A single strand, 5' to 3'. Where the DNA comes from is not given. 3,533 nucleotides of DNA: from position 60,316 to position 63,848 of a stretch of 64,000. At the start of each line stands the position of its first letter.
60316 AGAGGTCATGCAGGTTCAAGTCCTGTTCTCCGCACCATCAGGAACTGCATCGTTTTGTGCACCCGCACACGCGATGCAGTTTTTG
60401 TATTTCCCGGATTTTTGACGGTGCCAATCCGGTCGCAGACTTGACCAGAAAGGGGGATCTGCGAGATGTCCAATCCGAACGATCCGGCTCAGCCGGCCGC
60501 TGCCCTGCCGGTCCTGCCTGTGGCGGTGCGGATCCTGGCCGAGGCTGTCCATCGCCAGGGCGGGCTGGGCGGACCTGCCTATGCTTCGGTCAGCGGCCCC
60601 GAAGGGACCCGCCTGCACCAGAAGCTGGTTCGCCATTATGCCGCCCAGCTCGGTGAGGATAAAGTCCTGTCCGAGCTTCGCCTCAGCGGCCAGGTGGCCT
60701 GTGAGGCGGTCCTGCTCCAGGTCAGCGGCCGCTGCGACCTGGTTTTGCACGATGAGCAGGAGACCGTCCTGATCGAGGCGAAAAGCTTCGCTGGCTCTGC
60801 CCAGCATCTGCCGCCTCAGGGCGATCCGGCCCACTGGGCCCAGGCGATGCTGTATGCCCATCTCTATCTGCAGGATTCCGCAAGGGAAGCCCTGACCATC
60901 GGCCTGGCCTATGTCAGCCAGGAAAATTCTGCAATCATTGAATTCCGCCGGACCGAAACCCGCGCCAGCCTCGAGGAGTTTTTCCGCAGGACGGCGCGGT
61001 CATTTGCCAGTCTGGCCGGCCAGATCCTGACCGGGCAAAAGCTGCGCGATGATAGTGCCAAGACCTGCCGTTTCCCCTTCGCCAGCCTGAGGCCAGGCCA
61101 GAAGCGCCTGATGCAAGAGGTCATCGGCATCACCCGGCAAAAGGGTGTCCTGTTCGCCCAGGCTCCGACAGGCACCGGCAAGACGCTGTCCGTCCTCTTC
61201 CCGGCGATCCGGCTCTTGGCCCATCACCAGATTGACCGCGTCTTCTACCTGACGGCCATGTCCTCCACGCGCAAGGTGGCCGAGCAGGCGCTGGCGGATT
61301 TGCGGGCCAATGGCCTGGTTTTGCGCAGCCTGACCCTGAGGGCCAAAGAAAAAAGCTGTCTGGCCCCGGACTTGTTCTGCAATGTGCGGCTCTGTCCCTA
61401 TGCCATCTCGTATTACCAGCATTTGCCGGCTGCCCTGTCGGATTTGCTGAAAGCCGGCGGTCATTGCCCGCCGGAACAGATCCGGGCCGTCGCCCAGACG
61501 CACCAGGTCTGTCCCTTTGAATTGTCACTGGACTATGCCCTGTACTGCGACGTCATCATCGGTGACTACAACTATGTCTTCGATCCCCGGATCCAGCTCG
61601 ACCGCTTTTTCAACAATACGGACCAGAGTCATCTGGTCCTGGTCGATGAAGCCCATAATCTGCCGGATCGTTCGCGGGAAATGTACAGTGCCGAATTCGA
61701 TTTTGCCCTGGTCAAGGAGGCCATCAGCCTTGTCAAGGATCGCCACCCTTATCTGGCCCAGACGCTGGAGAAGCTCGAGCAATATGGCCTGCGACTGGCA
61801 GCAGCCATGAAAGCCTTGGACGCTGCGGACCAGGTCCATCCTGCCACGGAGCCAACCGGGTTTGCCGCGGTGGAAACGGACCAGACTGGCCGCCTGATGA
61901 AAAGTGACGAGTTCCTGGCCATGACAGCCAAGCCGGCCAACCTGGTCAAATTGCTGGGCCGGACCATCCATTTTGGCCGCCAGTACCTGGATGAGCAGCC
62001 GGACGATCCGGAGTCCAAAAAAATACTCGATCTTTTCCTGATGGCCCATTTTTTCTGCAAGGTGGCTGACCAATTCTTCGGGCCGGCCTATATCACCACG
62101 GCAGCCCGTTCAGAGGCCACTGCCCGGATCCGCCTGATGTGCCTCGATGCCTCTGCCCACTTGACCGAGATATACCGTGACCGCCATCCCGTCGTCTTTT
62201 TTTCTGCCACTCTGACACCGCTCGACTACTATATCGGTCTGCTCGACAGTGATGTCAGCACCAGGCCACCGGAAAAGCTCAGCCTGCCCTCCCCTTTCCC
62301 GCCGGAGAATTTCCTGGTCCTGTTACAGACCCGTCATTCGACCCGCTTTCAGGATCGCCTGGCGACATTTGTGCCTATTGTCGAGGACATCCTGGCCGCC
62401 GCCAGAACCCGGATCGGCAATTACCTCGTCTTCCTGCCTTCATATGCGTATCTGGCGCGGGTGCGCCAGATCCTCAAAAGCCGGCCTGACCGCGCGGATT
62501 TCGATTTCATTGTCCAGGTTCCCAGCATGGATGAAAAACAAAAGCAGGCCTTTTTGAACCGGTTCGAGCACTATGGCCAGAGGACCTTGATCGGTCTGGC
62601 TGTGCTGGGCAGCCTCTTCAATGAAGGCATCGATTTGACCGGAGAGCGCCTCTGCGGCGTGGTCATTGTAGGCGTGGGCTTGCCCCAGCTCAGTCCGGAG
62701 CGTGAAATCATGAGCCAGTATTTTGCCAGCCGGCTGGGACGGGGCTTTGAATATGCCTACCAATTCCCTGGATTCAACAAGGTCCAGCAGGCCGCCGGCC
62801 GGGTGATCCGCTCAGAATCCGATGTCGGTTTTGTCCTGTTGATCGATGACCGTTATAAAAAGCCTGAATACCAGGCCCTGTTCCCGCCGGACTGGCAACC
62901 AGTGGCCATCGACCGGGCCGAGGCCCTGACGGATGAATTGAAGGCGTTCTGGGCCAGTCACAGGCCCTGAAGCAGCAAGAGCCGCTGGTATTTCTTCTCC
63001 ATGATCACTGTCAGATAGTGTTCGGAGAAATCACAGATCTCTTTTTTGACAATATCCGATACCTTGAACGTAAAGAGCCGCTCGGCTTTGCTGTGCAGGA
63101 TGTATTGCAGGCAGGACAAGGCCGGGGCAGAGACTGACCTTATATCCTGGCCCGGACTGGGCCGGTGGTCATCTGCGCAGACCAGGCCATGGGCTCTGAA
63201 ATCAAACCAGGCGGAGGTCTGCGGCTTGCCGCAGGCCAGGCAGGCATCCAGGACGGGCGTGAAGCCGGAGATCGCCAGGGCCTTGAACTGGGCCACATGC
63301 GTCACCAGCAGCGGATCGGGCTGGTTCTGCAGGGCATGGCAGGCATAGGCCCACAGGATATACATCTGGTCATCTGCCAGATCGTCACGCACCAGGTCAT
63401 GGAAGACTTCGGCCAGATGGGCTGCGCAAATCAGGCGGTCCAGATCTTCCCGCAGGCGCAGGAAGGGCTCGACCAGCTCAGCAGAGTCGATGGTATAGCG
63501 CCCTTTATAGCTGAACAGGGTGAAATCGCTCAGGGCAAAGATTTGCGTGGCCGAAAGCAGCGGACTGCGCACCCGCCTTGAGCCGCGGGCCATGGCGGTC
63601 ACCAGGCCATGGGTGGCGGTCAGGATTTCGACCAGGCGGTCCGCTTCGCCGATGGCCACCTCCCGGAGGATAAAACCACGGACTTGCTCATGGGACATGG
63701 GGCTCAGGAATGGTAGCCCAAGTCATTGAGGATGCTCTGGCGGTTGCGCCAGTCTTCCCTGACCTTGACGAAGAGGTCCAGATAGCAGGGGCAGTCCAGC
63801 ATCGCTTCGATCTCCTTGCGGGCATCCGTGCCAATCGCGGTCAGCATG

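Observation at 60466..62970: PD-(D/E)XK (RecB/Cas4-like) nuclease domain fused to an XPD/DinG-type Fe-S helicase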

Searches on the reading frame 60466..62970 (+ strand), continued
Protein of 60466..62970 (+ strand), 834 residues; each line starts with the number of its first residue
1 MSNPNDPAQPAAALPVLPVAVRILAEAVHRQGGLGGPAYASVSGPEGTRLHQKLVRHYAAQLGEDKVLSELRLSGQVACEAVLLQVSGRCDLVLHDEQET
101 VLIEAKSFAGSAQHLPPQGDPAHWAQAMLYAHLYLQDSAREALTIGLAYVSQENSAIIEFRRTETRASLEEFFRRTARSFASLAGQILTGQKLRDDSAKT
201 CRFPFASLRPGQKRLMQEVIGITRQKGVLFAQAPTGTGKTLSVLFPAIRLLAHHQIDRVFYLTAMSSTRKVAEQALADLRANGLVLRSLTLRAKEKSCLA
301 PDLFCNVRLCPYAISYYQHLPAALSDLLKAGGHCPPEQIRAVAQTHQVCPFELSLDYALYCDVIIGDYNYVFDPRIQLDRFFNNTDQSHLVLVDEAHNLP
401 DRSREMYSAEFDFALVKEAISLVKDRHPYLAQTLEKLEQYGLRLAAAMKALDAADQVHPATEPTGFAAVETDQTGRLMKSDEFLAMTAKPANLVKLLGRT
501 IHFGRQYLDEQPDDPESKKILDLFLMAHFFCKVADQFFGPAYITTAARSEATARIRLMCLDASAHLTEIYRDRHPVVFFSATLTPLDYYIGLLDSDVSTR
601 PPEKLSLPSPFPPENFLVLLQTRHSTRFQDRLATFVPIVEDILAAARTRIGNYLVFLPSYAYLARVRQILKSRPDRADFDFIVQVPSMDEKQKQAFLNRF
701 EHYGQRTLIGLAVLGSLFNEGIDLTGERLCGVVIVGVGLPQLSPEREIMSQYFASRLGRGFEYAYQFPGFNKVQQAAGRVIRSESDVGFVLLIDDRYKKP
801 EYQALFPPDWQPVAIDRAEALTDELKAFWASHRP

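Call 43: predict_structure(alignment_id=A1)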
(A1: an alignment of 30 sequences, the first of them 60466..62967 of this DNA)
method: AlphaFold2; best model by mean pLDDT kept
length: 834 residues; sequences in the alignment: 30
mean_pLDDT: 88.3   pTM: 0.86
mean pLDDT of the five models: 88.3, 88.1, 86.6, 86.4, 85.5
residues with pLDDT >= 90: 516; 70-90: 263; 50-70: 40; < 50: 15
segments of 3 or more residues with pLDDT < 50: 1-9, 455-459
pLDDT, mean of each block of 10 residues (from residue 1): 45 84 91 70 71 91 92 93 93 89 89 83 95 93 94 87 96 95 88 94 90 95 95 84 96 96 89 94 95 91 81 91 90 93 96 94 96 91 88 94 95 91 87 94 86 50 77 70 88 94 87 79 92 94 91 92 95 94 90 92 90 91 91 92 93 92 93 87 88 86 83 78 61 91 88 92 93 85 85 95 89 89 94 72
secondary structure, 60 per line:
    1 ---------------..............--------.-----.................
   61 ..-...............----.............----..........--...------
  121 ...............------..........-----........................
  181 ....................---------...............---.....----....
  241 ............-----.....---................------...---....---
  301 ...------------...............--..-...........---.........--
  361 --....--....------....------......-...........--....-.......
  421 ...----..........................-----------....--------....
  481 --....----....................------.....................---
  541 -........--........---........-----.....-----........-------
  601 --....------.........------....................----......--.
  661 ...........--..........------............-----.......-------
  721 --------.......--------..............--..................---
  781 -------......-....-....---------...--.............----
elements in order (helices of 4 or more, strands of 3 or more residues): E16-20 H21-29 H44-62 E67-78 E83-95 E100-109 H121-135 E142-151 E157-165 H166-200 H210-224 E228-232 H237-252 E258-262 H266-281 E288-290 H294-297 H316-330 H336-346 H350-358 E363-366 H369-372 H379-382 E389-394 H396-406 E409-412 H414-423 H428-453 H465-468 E477-480 E483-486 H491-510 H517-537 E542-549 E552-559 H563-570 E576-580 H586-593 E603-606 E616-621 H628-647 E652-657 H660-671 H674-678 E679-683 H690-701 E707-713 E729-735 H744-757 H760-777 E788-793 H795-798 H800-803 E813-815 H818-830

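Call 45: fold_search(model_id=the predicted structure, library=pdb)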
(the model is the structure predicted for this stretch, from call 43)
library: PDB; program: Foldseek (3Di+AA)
matches with E <= 10: 1480; with E <= 0.001: 328
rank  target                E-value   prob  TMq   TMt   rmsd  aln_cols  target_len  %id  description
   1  9kqh_A                9.9e-65  1.00  0.76  0.85   5.1       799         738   30  Crystal structure of Finegoldia magna DinG in complex with ssDNA and ADPNP (released 2025-12-03)
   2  4a15_A                2.4e-30  1.00  0.54  0.74   6.5       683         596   18  Crystal structure of an XPD DNA complex (released 2012-02-01)
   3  5h8w_A                5.5e-30  1.00  0.54  0.74   6.5       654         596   19  XPD mechanism (released 2016-01-13)
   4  9p55                  9.3e-30  1.00  0.57  0.74   5.4       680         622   19  Structure of DNA-free long form XPD from Thermoplasma acidophilum (released 2026-01-21)
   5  2vsf                  5.0e-29  1.00  0.54  0.75   5.6       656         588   19  Structure of XPD from Thermoplasma acidophilum (released 2008-07-08)
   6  8rev_A                5.3e-28  1.00  0.59  0.69   5.7       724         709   18  Structure of XPD stalled at a Y-fork DNA containing a interstrand crosslink (released 2024-05-29)
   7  7o4i_0                1.0e-26  1.00  0.57  0.62   6.6       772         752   19  Yeast RNA polymerase II transcription pre-initiation complex with initial transcription bubble (released 2021-06-16)
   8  9pd4_B                1.2e-26  1.00  0.59  0.68  11.1       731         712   16  NER dual incision complex - DuIM (released 2026-02-18)
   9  5fmf_Y                1.2e-26  1.00  0.54  0.76   5.8       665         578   17  the P-lobe of RNA polymerase II pre-initiation complex (released 2015-11-25)
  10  9pd3_B                1.3e-26  1.00  0.60  0.70   5.5       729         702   16  NER dual incision complex - DuIS (released 2026-02-18)
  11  8ebt_B                2.0e-26  1.00  0.60  0.72   5.1       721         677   17  XPA repositioning Core7 of TFIIH relative to XPC-DNA lesion (Cy5) (released 2023-04-19)
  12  6ro4_B                9.0e-26  1.00  0.61  0.74   5.1       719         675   17  Structure of the core TFIIH-XPA-DNA complex (released 2019-07-03)
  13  9ii8_A                2.7e-25  1.00  0.50  0.47   8.7       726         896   15  Crystal structure of Staphylococcus aureus DinG protein in complex with ssDNA (released 2025-06-25)
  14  3crv                  7.4e-25  1.00  0.47  0.67   7.7       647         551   17  XPD_Helicase (released 2008-06-10)
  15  7lbm_X                8.6e-25  1.00  0.59  0.64  10.5       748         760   17  Structure of the human Mediator-bound transcription pre-initiation complex (released 2021-03-24)
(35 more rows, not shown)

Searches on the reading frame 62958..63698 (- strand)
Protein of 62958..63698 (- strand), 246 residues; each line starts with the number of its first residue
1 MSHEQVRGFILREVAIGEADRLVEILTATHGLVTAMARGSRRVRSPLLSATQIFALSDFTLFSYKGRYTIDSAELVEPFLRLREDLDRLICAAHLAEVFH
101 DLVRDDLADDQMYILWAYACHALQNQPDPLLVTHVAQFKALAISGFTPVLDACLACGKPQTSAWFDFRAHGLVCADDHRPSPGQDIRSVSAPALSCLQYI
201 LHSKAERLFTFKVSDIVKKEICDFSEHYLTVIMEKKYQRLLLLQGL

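Call 23: search_protein_families(library=pfam, proteins=[window:62958-63698:-], max_evalue=0.00001)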
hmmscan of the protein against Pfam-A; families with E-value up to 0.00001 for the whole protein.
window:62958-63698:- (246 aa): 2 families
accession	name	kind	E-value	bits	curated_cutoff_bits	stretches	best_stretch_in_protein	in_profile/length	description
PF02565.21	RecO_C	-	2.3e-23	83.1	22.1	1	83-234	1-150/157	Recombination protein O C terminal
PF11967.14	RecO_N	-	1.7e-19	70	27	1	1-79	1-80/80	Recombination protein O N terminal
